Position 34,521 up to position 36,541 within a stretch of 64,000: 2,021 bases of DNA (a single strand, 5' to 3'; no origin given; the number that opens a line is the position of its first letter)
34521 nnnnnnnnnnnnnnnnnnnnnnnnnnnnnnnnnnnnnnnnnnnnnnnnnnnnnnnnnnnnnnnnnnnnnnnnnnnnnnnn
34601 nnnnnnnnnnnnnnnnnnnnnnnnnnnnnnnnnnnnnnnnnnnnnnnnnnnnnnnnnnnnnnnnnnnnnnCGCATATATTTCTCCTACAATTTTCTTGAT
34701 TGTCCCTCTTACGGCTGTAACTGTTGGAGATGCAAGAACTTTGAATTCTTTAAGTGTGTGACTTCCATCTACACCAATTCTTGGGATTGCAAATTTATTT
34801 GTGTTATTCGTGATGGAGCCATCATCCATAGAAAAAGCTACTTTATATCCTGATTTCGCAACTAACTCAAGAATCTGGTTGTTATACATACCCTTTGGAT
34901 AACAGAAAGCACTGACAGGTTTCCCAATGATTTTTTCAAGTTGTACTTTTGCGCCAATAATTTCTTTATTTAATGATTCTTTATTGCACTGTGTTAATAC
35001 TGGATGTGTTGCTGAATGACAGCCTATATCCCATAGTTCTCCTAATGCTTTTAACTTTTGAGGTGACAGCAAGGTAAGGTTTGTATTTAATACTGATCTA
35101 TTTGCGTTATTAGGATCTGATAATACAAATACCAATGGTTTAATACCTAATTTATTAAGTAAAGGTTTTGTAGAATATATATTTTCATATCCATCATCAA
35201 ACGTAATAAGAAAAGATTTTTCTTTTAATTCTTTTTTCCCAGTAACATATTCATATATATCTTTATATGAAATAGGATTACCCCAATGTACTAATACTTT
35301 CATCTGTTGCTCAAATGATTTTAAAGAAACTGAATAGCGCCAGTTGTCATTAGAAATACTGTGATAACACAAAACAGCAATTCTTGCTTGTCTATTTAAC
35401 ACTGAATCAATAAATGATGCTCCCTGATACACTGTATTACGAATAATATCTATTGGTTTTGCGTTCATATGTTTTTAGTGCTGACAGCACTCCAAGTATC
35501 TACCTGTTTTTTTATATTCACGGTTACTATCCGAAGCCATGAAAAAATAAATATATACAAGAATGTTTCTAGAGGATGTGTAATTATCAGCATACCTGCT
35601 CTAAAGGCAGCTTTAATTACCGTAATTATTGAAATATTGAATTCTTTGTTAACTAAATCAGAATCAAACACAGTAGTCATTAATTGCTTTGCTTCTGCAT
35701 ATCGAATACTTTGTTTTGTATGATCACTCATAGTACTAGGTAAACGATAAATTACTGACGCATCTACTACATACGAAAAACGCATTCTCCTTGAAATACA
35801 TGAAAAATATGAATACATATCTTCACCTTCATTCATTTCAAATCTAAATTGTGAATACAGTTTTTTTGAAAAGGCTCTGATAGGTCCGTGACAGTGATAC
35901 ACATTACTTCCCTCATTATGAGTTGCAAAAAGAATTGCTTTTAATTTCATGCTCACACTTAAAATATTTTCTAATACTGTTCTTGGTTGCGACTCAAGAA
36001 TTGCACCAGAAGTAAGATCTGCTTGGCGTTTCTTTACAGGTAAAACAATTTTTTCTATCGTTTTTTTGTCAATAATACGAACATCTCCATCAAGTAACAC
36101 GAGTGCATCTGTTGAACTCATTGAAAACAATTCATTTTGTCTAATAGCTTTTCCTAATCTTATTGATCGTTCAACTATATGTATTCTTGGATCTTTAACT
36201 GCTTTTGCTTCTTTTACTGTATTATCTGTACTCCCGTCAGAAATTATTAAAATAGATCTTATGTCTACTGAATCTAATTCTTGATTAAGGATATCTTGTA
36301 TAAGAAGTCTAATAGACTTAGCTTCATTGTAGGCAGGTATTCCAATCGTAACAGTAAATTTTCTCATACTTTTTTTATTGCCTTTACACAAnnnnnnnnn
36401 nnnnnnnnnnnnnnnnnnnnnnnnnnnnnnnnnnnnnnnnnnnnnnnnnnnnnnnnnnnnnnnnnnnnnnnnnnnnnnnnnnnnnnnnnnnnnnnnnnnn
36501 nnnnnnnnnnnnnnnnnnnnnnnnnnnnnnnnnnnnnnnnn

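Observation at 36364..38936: Methyltransferase plus tandem kinase-like protein: a possible split WbdD-like glycan chain terminator, or a new glycan phosphorylation module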

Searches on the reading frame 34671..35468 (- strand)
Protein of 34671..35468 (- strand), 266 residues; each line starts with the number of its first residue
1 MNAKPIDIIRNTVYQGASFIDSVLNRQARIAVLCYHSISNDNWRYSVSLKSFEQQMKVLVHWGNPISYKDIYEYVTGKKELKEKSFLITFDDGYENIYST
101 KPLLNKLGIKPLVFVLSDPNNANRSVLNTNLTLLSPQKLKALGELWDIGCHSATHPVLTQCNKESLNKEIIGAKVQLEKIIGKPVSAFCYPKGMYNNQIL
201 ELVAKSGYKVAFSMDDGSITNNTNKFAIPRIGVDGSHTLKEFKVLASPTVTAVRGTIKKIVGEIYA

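Call 3: search_protein_families(library=pfam, proteins=[window:34671-35468:-], max_evalue=0.1)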
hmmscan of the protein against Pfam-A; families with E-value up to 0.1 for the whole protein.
window:34671-35468:- (266 aa): 3 families
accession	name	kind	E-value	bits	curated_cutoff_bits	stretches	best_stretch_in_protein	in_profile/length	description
PF01522.26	Polysacc_deac_1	-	3.7e-20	72.6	23.1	1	79-210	2-123/124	Polysaccharide deacetylase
PF03065.20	Glyco_hydro_57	-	0.00086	19.1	21.2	1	152-222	109-180/291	Glycosyl hydrolase family 57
PF18359.7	Tudor_5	-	0.015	15.5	31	1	79-97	30-48/53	Histone methyltransferase Tudor domain 1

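Call 69: search_protein_families(library=ncbifam, proteins=[window:34671-35468:-], max_evalue=0.01)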
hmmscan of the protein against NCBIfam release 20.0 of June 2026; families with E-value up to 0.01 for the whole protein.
window:34671-35468:- (266 aa): 11 families
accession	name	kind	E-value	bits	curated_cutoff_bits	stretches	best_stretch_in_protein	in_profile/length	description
TIGR03938.2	deacetyl_PgaB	equivalog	4.4e-22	78.1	321.9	2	30-109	3-90/621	poly-beta-1,6-N-acetyl-D-glucosamine N-deacetylase PgaB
TIGR03933.1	PIA_icaB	equivalog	2.4e-19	69.8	248.35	1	34-234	22-230/245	intercellular adhesin biosynthesis polysaccharide N-deacetylase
NF011177.0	PRK14582.1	equivalog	9.7e-16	57.2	923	2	28-104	47-128/671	poly-beta-1,6-N-acetyl-D-glucosamine N-deacetylase PgaB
NF011176.0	PRK14581.1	equivalog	1.3e-12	46.7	1091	2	164-244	224-303/673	poly-beta-1,6-N-acetyl-D-glucosamine N-deacetylase PgaB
TIGR02884.1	spore_pdaA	equivalog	2e-12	47.3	298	1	80-212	33-157/224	delta-lactam-biosynthetic de-N-acetylase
TIGR02764.1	spore_ybaN_pdaB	equivalog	2.2e-11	43.9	237.4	1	82-222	4-136/191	polysaccharide deacetylase family sporulation protein PdaB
TIGR04243.1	nodulat_NodB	equivalog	1.4e-07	31.2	240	1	144-215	53-126/197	chitooligosaccharide deacetylase NodB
NF045820.1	PgAcgDacpgdA_Strep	equivalog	1.4e-06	27.4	800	1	70-198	254-373/463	peptidoglycan-N-acetylglucosamine deacetylase PgdA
NF045821.1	PgAcgDacpgdA1_Bac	equivalog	9.3e-06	24.7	400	1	58-207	64-202/282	peptidoglycan-N-acetylglucosamine deacetylase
TIGR02873.1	spore_ylxY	hypoth_equivalog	1e-05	24.9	391.5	1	77-209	80-201/268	probable sporulation protein, polysaccharide deacetylase family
NF050820.1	PolSacchBiosHfsH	equivalog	0.0011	18.7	400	1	136-237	86-184/249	oligosaccharide deacetylase HfsH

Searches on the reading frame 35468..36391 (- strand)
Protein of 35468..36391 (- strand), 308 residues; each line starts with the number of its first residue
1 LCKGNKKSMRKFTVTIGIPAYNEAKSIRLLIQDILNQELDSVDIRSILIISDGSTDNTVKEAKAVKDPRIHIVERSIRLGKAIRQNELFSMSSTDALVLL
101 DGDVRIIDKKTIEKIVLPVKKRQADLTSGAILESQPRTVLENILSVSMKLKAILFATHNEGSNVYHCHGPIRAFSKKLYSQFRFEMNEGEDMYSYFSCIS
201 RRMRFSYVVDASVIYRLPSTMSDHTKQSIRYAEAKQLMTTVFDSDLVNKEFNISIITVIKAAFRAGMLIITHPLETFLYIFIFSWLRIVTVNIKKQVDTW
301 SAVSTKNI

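Call 3: search_protein_families(library=pfam, proteins=[window:35468-36391:-], max_evalue=0.1)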
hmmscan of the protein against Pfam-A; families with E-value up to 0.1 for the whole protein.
window:35468-36391:- (308 aa): 5 families
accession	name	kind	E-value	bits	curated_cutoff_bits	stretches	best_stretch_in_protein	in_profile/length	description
PF00535.33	Glycos_transf_2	-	2.8e-22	79.8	23.3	1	15-180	1-165/168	Glycosyl transferase family 2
PF13641.12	Glyco_tranf_2_3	-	2.6e-10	41.2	27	1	14-230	3-226/230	Glycosyltransferase like family 2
PF13632.12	Glyco_trans_2_3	-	0.0003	21.1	27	1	98-234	3-142/198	Glycosyl transferase family group 2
PF10111.15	Glyco_tranf_2_2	-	0.00042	20.3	27.3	1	31-106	15-94/276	Glycosyltransferase like family 2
PF02973.23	Sialidase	-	0.0082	16.1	26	1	84-174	79-169/189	Sialidase, N-terminal domain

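Call 69: search_protein_families(library=ncbifam, proteins=[window:35468-36391:-], max_evalue=0.01)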
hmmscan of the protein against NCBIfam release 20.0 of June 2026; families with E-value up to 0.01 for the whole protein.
window:35468-36391:- (308 aa): 18 families
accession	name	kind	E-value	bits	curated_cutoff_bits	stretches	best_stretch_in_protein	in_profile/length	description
TIGR03937.1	PgaC_IcaA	equivalog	5.5e-13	48.6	422.3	1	9-121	42-152/407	poly-beta-1,6-N-acetyl-D-glucosamine synthase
TIGR04182.1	glyco_TIGR04182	equivalog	2.1e-11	43.8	325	1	14-260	2-234/293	S-layer glycoprotein N-glycosyltransferase AglJ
TIGR04283.1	glyco_like_mftF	equivalog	1.1e-07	31.7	182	1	15-152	2-129/221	TIGR04283 family arsenosugar biosynthesis glycosyltransferase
NF041875.1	EPS_EpsD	equivalog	1.7e-07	31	370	1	16-107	3-93/325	exopolysaccharide biosynthesis glycosyltransferase EpsD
NF047683.1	TeichurnBiosyTuaG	equivalog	3.3e-07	30.2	400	1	11-126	5-118/252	teichuronic acid biosynthesis protein TuaG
NF047588.1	GlcsyltransPgfSStrep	equivalog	4e-07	29.5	500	1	14-105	3-97/308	glycosyltransferase PgfS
NF010496.0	PRK13915.1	equivalog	6.8e-07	28.7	262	1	10-120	29-143/307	glucosyl-3-phosphoglycerate synthase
NF058614.1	PPMAGASynPpgS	equivalog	2.7e-06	27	370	1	16-188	4-171/226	polyprenyl-phospho-N-acetylgalactosaminyl synthase PpgS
TIGR04242.1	nodulat_NodC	equivalog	2.7e-06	26.6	550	1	13-234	49-283/395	chitooligosaccharide synthase NodC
TIGR03965.1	mycofact_glyco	equivalog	5.6e-06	25.5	280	1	11-135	73-196/467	mycofactocin biosynthesis glycosyltransferase MftF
NF007482.0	PRK10073.1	equivalog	2e-05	23.8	423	1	13-103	7-95/334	glycosyltransferase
NF045692.1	OglycostaseCruG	equivalog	0.00015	20.9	600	1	13-74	42-102/386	2'-O-glycosyltransferase CruG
TIGR03469.1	HpnB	hypoth_equivalog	0.00021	20.5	379.25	1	13-128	45-169/386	hopene-associated glycosyltransferase HpnB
TIGR03111.1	glyc2_xrt_Gpos1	hypoth_equivalog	0.00031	19.6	363.95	1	11-134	48-172/439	TIGR03111 family XrtG-associated glycosyltransferase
NF007986.1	PRK10714.1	equivalog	0.001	18.1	529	1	13-105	7-102/316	undecaprenyl-phosphate 4-deoxy-4-formamido-L-arabinose transferase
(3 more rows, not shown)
